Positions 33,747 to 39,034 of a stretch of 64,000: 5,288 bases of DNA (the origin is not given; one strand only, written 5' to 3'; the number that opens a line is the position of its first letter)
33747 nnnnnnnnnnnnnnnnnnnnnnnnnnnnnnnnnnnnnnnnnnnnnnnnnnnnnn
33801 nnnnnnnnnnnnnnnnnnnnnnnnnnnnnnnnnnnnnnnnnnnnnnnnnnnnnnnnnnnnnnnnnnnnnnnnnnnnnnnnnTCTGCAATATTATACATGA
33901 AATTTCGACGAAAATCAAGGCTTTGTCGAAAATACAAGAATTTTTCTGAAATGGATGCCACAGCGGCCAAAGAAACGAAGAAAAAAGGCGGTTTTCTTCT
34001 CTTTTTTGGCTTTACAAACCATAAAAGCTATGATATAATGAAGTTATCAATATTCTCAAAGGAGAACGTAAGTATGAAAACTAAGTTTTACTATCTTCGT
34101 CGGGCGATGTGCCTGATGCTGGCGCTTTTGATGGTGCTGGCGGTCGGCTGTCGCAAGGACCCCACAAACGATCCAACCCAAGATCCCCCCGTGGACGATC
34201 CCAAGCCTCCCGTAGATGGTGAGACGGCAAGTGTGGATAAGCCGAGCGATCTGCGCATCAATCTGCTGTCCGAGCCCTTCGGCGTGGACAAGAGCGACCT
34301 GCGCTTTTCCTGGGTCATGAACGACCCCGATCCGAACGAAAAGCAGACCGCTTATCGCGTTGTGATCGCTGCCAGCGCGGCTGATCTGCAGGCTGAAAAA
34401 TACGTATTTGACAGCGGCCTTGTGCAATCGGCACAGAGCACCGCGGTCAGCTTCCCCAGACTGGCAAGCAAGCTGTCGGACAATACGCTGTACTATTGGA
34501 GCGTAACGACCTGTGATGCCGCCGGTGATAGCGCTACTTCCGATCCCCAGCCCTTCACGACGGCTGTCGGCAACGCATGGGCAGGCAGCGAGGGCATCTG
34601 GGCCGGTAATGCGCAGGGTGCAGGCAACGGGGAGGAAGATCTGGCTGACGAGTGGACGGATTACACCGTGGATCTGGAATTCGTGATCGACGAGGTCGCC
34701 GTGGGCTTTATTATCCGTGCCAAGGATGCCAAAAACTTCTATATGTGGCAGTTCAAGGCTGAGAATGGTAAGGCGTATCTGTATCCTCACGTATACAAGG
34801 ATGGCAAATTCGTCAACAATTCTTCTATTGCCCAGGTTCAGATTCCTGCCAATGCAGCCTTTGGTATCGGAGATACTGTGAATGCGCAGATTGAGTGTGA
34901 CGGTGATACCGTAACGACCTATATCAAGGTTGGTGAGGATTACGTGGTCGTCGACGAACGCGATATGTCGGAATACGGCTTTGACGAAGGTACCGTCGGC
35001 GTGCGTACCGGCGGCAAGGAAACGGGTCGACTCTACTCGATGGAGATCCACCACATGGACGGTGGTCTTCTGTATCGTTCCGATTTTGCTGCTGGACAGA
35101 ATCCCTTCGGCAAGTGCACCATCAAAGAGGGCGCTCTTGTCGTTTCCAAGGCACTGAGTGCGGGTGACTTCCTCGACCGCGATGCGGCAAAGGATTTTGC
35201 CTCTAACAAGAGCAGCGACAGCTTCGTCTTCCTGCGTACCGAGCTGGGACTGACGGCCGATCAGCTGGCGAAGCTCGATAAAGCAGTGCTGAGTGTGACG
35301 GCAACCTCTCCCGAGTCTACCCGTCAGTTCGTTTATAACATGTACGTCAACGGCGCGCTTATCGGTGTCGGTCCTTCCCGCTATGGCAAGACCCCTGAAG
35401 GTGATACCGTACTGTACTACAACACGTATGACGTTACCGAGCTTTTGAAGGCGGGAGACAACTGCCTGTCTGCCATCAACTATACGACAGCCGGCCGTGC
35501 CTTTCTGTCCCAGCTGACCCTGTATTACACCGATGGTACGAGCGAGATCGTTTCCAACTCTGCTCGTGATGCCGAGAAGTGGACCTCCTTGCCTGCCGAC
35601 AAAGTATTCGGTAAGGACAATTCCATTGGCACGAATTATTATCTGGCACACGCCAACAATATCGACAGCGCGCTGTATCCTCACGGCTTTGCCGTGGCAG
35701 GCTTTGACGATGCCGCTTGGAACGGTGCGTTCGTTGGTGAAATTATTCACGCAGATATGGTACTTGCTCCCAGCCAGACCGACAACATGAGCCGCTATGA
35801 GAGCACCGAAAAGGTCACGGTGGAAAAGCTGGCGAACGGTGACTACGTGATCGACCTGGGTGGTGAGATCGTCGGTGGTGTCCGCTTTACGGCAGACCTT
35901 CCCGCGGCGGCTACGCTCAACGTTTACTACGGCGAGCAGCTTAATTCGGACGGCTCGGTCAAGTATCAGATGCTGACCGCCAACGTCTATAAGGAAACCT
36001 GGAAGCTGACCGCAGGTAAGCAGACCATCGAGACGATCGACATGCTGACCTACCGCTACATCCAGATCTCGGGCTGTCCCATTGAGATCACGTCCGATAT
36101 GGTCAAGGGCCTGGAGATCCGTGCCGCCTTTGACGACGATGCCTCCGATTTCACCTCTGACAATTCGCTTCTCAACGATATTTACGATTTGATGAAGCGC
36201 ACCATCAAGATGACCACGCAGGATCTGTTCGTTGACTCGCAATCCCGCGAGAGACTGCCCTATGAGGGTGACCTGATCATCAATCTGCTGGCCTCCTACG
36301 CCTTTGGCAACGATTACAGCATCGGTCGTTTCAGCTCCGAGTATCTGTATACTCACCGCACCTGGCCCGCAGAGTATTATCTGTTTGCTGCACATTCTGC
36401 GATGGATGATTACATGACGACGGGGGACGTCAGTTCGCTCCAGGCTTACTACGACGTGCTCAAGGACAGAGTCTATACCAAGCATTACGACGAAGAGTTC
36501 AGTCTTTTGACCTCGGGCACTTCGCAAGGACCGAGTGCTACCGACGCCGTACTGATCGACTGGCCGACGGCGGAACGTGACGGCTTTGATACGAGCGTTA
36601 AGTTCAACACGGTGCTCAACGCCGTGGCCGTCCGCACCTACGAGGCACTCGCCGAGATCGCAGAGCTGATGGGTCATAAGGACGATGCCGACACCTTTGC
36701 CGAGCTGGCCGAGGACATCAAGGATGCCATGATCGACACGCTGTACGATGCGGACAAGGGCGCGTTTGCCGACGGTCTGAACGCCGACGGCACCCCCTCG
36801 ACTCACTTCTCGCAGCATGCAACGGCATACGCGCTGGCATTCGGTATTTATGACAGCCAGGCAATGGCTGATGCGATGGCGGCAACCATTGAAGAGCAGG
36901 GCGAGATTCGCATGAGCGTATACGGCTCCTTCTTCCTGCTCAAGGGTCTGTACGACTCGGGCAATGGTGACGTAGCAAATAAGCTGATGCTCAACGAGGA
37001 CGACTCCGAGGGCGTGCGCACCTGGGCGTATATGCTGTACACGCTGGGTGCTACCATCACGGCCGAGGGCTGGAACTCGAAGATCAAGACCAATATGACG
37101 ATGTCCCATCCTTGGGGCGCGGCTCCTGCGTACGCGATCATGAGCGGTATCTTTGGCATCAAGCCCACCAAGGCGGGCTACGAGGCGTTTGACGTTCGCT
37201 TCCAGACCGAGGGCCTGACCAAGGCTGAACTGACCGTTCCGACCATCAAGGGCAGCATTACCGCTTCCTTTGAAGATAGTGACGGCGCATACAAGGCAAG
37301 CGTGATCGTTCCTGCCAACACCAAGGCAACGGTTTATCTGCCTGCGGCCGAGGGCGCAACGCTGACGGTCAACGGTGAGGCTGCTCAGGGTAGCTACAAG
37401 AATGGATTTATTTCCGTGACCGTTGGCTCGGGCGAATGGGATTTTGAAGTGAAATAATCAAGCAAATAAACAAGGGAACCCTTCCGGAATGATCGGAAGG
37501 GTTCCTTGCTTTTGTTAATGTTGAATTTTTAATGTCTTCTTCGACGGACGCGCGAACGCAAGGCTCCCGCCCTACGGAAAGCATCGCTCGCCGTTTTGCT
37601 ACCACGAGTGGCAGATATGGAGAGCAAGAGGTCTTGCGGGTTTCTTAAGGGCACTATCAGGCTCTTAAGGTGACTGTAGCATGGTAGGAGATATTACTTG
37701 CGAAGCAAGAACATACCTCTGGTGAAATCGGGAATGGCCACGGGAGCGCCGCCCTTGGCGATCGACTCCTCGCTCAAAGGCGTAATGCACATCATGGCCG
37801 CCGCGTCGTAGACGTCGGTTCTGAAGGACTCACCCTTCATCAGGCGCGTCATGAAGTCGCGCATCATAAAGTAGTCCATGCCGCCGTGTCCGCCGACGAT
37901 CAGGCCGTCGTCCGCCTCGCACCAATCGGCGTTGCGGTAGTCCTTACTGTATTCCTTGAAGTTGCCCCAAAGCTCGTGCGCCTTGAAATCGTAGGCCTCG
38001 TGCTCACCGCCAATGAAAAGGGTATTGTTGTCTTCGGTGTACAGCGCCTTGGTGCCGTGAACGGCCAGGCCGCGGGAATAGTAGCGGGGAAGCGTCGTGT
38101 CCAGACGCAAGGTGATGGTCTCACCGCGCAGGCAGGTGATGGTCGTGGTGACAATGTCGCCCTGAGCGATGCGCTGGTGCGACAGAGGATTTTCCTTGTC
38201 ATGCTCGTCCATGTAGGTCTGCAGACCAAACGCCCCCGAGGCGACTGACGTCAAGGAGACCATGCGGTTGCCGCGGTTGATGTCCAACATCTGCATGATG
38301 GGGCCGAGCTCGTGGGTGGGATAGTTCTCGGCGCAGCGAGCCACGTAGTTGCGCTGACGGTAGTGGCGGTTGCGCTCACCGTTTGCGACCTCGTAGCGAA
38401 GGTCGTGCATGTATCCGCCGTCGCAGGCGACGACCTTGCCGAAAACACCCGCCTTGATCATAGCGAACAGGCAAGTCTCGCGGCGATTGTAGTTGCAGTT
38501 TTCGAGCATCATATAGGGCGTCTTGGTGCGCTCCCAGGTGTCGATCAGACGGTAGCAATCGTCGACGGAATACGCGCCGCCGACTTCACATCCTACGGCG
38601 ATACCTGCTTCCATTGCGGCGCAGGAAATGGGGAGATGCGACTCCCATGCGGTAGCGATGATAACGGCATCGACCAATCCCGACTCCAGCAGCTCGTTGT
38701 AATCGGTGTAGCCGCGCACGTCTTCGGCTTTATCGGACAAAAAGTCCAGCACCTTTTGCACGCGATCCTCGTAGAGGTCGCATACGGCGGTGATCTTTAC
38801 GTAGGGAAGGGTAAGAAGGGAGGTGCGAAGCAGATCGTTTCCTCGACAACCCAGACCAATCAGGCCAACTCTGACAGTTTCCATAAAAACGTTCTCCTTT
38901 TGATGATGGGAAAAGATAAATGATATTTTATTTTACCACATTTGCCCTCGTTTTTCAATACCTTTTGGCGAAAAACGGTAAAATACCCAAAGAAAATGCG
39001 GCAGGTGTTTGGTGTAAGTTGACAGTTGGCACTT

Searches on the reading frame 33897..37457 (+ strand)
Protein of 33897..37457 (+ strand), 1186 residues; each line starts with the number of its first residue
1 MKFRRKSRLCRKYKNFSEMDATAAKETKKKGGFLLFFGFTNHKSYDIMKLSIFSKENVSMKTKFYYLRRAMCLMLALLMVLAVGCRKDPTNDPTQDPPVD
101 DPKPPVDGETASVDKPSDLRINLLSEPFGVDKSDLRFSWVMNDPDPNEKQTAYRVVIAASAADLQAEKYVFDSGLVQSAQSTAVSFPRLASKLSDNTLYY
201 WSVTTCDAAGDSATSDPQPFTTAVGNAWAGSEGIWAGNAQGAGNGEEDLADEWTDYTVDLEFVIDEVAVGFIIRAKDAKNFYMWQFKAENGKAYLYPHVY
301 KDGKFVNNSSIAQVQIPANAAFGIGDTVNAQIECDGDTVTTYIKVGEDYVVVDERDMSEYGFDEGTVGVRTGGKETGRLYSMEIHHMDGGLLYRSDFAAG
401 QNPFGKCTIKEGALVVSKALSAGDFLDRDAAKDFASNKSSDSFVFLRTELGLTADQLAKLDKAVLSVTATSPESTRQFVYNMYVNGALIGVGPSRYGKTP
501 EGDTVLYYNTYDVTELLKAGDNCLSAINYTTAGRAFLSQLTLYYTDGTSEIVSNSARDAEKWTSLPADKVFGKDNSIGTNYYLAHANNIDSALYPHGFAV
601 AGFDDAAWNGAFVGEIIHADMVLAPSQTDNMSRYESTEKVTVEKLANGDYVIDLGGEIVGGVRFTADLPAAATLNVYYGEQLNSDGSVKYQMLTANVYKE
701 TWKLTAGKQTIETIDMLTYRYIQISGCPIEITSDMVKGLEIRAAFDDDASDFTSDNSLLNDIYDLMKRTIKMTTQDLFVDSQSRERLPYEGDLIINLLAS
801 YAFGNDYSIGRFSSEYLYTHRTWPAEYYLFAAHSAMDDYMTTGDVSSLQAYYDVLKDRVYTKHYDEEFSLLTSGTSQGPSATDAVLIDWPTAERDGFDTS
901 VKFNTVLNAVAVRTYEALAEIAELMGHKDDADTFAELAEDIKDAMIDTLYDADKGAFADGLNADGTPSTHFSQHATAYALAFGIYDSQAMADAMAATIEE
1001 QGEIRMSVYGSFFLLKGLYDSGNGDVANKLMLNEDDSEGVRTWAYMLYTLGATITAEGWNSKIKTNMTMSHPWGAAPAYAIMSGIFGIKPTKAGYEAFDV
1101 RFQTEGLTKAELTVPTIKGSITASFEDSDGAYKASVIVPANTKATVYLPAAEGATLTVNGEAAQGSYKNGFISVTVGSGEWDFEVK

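Call 60: search_protein_families(library=pfam, proteins=[window:33897-37457:+], max_evalue=0.00001)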
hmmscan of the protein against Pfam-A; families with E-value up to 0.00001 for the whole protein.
window:33897-37457:+ (1186 aa): 6 families
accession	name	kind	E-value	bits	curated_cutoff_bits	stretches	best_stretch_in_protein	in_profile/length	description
PF17389.8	Bac_rhamnosid6H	-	8.1e-31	108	24.5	1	748-1078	2-332/339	Bacterial alpha-L-rhamnosidase 6 hairpin glycosidase domain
PF25788.1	Ig_Rha78A_N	-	1.9e-20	73.5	27.4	1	116-224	1-103/105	Rha78A-like, N-terminal immunoglobulin domain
PF17390.7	Bac_rhamnosid_C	-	2.9e-12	46.7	22.1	1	1087-1159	1-74/78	Bacterial alpha-L-rhamnosidase C-terminal domain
PF22422.2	MGH1-like_GH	-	1.8e-10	41.4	27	1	904-1004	172-270/356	Mannosylglycerate hydrolase MGH1-like glycoside hydrolase domain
PF05592.18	Bac_rhamnosid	-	1.4e-09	38.2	22.2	1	644-741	2-101/102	Bacterial alpha-L-rhamnosidase concanavalin-like domain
PF08531.16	Bac_rhamnosid_N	-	1.6e-07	31.8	25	1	479-615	15-154/172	Alpha-L-rhamnosidase N-terminal domain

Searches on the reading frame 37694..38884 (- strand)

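Call 60: search_protein_families(library=pfam, proteins=[window:37694-38884:-], max_evalue=0.00001)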
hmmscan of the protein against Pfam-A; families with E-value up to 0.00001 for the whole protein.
window:37694-38884:- (396 aa): 2 families
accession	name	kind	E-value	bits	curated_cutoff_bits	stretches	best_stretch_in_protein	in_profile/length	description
PF21252.2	Glyco_hydro_109_C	-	9.4e-51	172.2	27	1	139-293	3-176/187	Glycosyl hydrolase 109, C-terminal domain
PF01408.29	GFO_IDH_MocA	-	1.6e-11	45.4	24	1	4-125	1-117/120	Oxidoreductase family, NAD-binding Rossmann fold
